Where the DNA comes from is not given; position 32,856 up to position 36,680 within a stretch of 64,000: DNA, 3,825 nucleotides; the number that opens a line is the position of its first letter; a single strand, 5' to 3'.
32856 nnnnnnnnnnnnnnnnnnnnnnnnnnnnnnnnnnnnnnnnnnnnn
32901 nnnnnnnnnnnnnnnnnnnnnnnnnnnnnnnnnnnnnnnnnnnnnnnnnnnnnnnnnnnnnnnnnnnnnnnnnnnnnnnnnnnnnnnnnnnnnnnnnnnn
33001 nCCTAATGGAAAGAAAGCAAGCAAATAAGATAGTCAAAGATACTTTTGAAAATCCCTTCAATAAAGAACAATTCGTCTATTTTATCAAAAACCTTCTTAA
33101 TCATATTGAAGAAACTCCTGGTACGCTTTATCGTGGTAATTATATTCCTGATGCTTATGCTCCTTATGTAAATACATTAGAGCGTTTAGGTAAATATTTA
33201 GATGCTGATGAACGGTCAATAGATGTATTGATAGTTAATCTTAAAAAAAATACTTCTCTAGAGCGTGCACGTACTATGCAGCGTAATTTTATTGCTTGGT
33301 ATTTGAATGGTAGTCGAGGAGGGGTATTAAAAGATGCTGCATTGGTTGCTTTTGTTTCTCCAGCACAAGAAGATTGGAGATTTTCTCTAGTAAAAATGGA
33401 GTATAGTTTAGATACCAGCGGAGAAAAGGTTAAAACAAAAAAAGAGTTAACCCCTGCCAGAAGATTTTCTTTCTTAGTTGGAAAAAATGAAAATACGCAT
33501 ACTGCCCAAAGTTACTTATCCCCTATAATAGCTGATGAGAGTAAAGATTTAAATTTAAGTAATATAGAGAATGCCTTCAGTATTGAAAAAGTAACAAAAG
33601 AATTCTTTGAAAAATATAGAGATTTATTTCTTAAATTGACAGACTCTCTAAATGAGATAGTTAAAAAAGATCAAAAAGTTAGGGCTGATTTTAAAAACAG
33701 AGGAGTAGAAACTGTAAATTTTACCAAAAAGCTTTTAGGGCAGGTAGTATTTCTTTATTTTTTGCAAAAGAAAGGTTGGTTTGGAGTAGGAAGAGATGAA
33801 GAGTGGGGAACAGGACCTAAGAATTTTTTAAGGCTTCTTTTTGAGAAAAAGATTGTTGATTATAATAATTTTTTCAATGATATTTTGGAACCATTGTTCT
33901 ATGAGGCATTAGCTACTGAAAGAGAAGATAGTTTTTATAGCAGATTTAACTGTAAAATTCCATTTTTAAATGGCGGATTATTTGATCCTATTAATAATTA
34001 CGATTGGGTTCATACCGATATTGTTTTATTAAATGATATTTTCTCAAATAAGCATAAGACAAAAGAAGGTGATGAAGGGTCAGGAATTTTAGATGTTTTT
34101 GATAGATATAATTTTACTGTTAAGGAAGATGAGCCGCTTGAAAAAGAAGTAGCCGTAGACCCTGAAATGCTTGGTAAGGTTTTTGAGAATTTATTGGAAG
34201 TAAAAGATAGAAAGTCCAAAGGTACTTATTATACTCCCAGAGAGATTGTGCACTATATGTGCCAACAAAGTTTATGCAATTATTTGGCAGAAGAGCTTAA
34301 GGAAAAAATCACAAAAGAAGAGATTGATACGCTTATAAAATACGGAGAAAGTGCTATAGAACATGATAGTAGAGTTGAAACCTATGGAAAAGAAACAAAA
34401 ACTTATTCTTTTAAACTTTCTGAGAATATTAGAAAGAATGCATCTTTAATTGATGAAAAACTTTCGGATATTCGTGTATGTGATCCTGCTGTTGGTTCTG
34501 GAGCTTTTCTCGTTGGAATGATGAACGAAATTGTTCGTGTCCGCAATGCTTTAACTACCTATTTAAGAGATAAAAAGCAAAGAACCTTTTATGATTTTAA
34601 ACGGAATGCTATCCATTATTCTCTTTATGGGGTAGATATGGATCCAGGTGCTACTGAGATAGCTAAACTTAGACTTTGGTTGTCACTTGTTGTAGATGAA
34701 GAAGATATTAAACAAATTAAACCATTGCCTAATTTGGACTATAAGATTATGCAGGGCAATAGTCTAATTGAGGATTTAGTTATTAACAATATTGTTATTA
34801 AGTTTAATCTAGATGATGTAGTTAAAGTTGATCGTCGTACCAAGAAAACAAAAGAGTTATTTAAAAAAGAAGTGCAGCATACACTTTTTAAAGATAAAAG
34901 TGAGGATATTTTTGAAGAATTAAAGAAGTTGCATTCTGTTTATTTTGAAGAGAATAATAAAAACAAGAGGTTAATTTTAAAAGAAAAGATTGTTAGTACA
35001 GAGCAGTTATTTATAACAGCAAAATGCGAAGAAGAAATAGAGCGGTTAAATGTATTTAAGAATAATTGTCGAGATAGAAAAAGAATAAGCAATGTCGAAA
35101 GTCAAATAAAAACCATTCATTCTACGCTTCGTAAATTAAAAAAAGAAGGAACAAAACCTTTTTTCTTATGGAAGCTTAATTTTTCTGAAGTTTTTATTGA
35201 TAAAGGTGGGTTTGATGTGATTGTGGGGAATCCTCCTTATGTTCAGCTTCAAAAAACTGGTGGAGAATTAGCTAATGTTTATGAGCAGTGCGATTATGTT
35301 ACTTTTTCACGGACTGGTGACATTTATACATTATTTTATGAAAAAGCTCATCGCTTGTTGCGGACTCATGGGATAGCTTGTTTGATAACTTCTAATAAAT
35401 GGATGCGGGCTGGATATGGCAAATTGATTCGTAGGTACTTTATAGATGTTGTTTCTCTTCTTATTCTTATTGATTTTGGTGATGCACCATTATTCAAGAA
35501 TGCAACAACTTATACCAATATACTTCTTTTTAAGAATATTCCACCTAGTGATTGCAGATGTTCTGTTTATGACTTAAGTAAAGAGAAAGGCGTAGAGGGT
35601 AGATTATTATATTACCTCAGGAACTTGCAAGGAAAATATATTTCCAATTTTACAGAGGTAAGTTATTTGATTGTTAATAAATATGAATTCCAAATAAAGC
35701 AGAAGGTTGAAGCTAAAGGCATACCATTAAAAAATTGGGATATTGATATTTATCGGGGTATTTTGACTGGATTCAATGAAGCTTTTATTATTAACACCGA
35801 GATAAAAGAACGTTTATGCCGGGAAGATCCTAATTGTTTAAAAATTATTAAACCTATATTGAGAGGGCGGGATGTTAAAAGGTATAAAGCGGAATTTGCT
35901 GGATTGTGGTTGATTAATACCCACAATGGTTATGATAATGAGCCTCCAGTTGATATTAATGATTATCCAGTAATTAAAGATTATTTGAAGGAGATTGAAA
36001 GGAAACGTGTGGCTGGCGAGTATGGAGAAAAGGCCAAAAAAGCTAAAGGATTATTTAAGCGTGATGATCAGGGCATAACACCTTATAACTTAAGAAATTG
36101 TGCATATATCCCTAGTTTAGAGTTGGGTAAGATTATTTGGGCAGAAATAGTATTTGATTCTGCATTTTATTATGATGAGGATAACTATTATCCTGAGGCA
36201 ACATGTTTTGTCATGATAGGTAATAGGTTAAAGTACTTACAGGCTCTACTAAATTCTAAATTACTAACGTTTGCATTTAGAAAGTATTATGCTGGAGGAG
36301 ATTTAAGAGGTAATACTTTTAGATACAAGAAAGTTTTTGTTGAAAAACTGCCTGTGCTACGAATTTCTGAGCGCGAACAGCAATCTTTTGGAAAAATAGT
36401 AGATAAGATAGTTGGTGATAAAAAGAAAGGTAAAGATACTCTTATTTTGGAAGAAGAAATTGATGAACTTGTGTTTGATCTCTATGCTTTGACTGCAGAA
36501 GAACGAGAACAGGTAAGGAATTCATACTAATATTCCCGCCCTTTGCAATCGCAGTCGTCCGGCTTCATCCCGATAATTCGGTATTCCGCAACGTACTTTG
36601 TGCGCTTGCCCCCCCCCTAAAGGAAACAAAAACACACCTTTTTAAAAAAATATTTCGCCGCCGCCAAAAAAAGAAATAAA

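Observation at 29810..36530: Two-gene RM-like module: PLD-nuclease-SNF2 helicase fusion plus about 1170 aa PglX/MmeI-like N6-adenine methyltransferase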

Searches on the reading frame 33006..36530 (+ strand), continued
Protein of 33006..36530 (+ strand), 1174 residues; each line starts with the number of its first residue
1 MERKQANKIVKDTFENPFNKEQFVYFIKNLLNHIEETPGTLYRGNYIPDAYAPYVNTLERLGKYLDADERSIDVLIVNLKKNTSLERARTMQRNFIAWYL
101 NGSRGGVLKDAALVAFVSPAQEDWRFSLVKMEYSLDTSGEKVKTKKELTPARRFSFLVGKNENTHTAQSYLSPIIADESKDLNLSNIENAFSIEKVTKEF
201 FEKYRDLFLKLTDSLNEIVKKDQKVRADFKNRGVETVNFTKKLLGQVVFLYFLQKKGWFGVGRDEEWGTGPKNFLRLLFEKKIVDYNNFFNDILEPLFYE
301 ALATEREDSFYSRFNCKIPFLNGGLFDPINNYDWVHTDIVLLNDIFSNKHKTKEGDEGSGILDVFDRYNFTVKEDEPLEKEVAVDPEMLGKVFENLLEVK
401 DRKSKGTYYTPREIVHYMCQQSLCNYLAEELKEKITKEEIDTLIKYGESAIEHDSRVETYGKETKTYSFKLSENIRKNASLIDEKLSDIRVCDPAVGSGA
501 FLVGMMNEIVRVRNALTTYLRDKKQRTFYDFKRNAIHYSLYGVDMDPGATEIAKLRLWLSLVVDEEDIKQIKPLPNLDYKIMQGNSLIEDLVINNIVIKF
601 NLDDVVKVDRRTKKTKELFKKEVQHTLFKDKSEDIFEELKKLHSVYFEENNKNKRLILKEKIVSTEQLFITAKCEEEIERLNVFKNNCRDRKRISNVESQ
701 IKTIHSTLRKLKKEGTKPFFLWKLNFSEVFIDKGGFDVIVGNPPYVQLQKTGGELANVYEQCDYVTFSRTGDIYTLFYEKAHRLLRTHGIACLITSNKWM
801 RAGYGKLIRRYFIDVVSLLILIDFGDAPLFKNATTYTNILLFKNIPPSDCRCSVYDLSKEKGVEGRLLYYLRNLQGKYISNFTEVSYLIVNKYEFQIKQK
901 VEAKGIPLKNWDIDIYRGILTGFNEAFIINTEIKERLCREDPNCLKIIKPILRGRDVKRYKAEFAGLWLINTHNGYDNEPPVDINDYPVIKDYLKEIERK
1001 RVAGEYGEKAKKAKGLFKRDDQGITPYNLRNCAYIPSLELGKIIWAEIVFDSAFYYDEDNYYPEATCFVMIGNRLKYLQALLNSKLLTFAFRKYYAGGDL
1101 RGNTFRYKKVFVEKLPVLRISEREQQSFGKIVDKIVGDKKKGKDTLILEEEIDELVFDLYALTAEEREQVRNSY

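Call 51: fold_search(model_id=the predicted structure, library=pdb)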
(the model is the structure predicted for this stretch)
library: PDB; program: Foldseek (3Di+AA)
matches with E <= 10: 641; with E <= 0.001: 83
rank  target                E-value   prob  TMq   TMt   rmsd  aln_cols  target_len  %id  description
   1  7lni_A                2.3e-23  1.00  0.38  0.77   6.2       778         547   17  SeMet CamA Adenine Methyltransferase Complexed to Cognate Substrate DNA (released 2021-05-19)
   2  7rfl_B                2.6e-23  1.00  0.37  0.74   6.5       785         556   17  CamA Adenine Methyltransferase Complexed to Cognate Substrate DNA and Inhibitor SGC0946 (released 2021-09-15)
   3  7rfm_B                5.6e-23  1.00  0.37  0.74   6.8       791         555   17  CamA Adenine Methyltransferase Complexed to Cognate Substrate DNA and Inhibitor EPZ004777 (released 2021-09-15)
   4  8cxw_A                8.3e-23  1.00  0.38  0.77   6.3       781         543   17  CamA Adenine Methyltransferase Complexed to Cognate Substrate DNA and Inhibitor piclidenoson (Compound 4) (released 2023-01-11)
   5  8cxw_B                9.5e-23  1.00  0.37  0.73   6.7       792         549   17  CamA Adenine Methyltransferase Complexed to Cognate Substrate DNA and Inhibitor piclidenoson (Compound 4) (released 2023-01-11)
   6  7rfk_B                1.0e-22  1.00  0.37  0.70   7.3       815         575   18  CamA Adenine Methyltransferase Complexed to Cognate Substrate DNA and Inhibitor Sinefungin (released 2021-09-15)
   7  7lt5_B                1.2e-22  1.00  0.37  0.71   7.3       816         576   18  CamA Adenine Methyltransferase Complexed to Cognate Substrate DNA and Cofactor SAH (released 2021-05-19)
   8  8cy2_A                1.8e-22  1.00  0.38  0.76   6.1       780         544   17  CamA Adenine Methyltransferase Complexed to Cognate Substrate DNA and Inhibitor APNEA (Compound 9) (released 2023-01-11)
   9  8fs1_A                2.2e-22  1.00  0.37  0.75   7.5       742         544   18  CamA Adenine Methyltransferase Complexed to Cognate Substrate DNA and Inhibitor 11a (YD905) (released 2023-05-10)
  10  7rfm_A                2.6e-22  1.00  0.37  0.73   7.2       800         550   17  CamA Adenine Methyltransferase Complexed to Cognate Substrate DNA and Inhibitor EPZ004777 (released 2021-09-15)
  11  8fs2_A                2.8e-22  1.00  0.38  0.77   5.7       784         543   17  CamA Adenine Methyltransferase Complexed to Cognate Substrate DNA and Inhibitor 11b (YD907) (released 2023-05-10)
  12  8cy0_A                2.9e-22  1.00  0.38  0.76   6.2       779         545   17  CamA Adenine Methyltransferase Complexed to Cognate Substrate DNA and Inhibitor MC4756 (Compound 178) (released 2023-01-11)
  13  7rfn_A                3.0e-22  1.00  0.38  0.77   5.8       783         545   17  CamA Adenine Methyltransferase Complexed to Cognate Substrate DNA and Inhibitor SGC8158 (released 2021-09-15)
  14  8cxx_A                3.0e-22  1.00  0.37  0.75   6.4       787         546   17  CamA Adenine Methyltransferase Complexed to Cognate Substrate DNA and Compound 6 (released 2023-01-11)
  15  7rfl_A                3.2e-22  1.00  0.38  0.76   6.5       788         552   17  CamA Adenine Methyltransferase Complexed to Cognate Substrate DNA and Inhibitor SGC0946 (released 2021-09-15)
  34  8q56_A                5.8e-20  1.00  0.42  0.40  13.6      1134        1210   13  PglX methyltransferase of Salmonella BREX phage defence system (aka BrxX) bound to inhibitor Ocr (released 2024-08-21)
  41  9ewz_C                1.4e-18  1.00  0.43  0.42  13.7      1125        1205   12  Cryo-EM structure of the E. coli BrxX methyltransferase in complex with DNA (released 2025-03-05)
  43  5hr4_J                2.0e-15  1.00  0.44  0.65   8.6      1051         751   12  Structure of Type IIL restriction-modification enzyme MmeI in complex with DNA has implications for engineering of new (released 2016-04-27)
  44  5hr4_C                7.0e-15  1.00  0.46  0.68   7.9      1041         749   12  Structure of Type IIL restriction-modification enzyme MmeI in complex with DNA has implications for engineering of new (released 2016-04-27)
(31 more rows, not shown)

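Call 91: find_encoding_contigs(protein=P0163, flank=10000, max_places=1)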
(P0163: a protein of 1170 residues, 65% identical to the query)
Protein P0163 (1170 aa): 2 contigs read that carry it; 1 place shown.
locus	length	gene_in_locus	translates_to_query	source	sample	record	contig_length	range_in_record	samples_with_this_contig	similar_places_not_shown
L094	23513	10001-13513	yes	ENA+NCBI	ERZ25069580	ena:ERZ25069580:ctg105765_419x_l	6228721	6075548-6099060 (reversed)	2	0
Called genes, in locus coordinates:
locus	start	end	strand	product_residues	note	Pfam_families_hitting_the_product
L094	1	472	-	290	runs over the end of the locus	PF01261:AP_endonuc_2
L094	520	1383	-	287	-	PF02585:PIG-L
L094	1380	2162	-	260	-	PF03328:HpcH_HpaI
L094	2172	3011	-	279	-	PF05721:PhyH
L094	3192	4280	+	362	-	PF13859:BNR_3, PF13088:BNR_2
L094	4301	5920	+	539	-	PF05681:Fumerase, PF05683:Fumerase_C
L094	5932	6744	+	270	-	-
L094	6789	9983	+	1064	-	PF13091:PLDc_2, PF04851:ResIII (faint), PF00176:SNF2-rel_dom, PF00271:Helicase_C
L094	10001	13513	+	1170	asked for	PF02384:N6_Mtase (faint), PF20473:MmeI_Mtase, PF07669:Eco57I, PF12950:TaqI_C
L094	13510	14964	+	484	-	PF02463:SMC_N, PF13175:AAA_15, PF13476:AAA_23, PF13555:AAA_29 (faint)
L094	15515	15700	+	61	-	-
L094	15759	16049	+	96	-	-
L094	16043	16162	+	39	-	-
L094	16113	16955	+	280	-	PF08861:DUF1828, PF08862:DUF1829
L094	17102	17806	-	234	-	-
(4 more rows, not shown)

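Call 92: find_encoding_contigs(protein=P0138, flank=10000, max_places=1)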
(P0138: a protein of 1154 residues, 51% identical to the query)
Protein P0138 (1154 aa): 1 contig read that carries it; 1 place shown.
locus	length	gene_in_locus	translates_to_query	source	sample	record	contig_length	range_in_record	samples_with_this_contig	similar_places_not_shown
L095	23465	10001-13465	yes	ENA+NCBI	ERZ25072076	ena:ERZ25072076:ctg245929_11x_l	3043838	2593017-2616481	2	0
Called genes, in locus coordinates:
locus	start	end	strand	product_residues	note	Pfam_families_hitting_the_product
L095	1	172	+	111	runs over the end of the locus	PF18291:HU-HIG (weak), PF00216:Bac_DNA_binding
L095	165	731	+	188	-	PF00376:MerR (weak), PF13411:MerR_1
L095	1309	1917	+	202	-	PF15731:MqsA_antitoxin (faint), PF01381:HTH_3 (weak), PF12844:HTH_19 (weak), PF13560:HTH_31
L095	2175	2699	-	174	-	-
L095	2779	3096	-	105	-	PF12599:DUF3768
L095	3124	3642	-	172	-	PF00226:DnaJ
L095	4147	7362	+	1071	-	PF13091:PLDc_2, PF04851:ResIII (weak), PF00176:SNF2-rel_dom, PF00271:Helicase_C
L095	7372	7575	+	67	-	-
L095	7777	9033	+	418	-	PF01610:DDE_Tnp_ISL3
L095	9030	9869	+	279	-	PF13310:Virulence_RhuM, PF02661:Fic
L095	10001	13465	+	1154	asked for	PF20473:MmeI_Mtase (faint), PF07669:Eco57I, PF12950:TaqI_C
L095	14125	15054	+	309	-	-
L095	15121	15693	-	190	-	PF07510:GmrSD_C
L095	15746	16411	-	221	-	-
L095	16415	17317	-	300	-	PF02481:DNA_processg_A, PF18306:LDcluster4 (faint)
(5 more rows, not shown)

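Call 93: find_encoding_contigs(protein=P0189, flank=10000, max_places=1)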
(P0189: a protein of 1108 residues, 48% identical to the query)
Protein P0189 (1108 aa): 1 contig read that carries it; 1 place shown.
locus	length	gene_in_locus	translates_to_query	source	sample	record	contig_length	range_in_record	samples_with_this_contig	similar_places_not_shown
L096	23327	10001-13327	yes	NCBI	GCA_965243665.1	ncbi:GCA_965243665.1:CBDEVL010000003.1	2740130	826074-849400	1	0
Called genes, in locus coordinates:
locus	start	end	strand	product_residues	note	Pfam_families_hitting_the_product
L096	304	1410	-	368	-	PF03130:HEAT_PBS (faint), PF13646:HEAT_2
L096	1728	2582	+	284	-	PF03807:F420_oxidored, PF14748:P5CR_dimer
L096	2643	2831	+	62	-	-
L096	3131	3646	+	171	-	-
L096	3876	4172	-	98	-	PF02617:ClpS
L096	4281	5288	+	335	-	PF00106:adh_short (weak), PF01073:3Beta_HSD, PF01370:Epimerase, PF02719:Polysacc_synt_2, PF04321:RmlD_sub_bind, PF07993:NAD_binding_4 (weak), PF16363:GDP_Man_Dehyd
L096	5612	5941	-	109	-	PF13744:HTH_37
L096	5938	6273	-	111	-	PF05973:Gp49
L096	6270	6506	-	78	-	-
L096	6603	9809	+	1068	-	PF09565:RE_NgoFVII (faint), PF13091:PLDc_2, PF04851:ResIII (faint), PF00176:SNF2-rel_dom (weak), PF00271:Helicase_C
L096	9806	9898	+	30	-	-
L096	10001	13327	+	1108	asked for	PF02384:N6_Mtase (faint), PF20473:MmeI_Mtase (weak), PF07669:Eco57I, PF12950:TaqI_C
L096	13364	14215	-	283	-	PF06114:Peptidase_M78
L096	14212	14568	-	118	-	PF13560:HTH_31, PF12844:HTH_19, PF13443:HTH_26 (weak), PF01381:HTH_3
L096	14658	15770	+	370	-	PF14452:Multi_ubiq, PF14462:Prok-E2_E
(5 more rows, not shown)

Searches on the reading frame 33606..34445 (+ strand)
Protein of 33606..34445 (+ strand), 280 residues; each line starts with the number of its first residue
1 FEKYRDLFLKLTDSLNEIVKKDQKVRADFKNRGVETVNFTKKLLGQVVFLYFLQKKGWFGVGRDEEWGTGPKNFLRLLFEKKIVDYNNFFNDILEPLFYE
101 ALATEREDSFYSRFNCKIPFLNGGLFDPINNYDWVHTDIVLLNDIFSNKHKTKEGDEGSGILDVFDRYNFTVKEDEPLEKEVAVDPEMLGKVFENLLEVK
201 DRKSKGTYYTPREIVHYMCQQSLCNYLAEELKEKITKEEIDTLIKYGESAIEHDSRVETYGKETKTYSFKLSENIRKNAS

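Call 75: search_protein_families(library=pfam, proteins=[window:33606-34445:+], max_evalue=10)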
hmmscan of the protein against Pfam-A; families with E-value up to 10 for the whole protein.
window:33606-34445:+ (280 aa): 3 families
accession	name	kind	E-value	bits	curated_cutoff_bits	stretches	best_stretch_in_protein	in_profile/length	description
PF02384.22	N6_Mtase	-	0.0051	16.6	20.4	1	186-221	3-41/311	N-6 DNA Methylase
PF01877.22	RNA_binding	-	0.044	14.5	26.9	1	190-256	22-90/120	RNA binding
PF09602.15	PhaP_Bmeg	-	0.05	14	28.3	1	2-46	40-84/168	Polyhydroxyalkanoic acid inclusion protein (PhaP_Bmeg)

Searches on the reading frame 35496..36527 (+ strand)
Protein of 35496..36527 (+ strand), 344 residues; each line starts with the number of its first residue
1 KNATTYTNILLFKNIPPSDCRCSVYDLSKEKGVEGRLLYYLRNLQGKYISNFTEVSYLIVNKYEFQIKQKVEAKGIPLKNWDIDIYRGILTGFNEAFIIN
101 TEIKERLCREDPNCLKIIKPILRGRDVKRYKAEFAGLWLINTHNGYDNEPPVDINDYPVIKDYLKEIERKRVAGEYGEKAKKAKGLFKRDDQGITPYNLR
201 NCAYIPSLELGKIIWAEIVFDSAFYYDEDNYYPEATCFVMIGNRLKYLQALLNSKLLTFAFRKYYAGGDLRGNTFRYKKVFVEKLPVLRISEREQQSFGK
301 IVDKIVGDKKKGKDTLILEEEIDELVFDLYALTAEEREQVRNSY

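Call 75: search_protein_families(library=pfam, proteins=[window:35496-36527:+], max_evalue=10)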
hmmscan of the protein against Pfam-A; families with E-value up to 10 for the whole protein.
window:35496-36527:+ (344 aa): 2 families
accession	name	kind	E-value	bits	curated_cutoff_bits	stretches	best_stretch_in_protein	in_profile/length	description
PF12950.13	TaqI_C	-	2.7e-11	44.2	26.5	1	119-287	1-118/118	TaqI-like C-terminal specificity domain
PF19212.5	CoV_NSP2_C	-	0.14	12.7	25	1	199-237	68-103/116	Coronavirus replicase NSP2, C-terminal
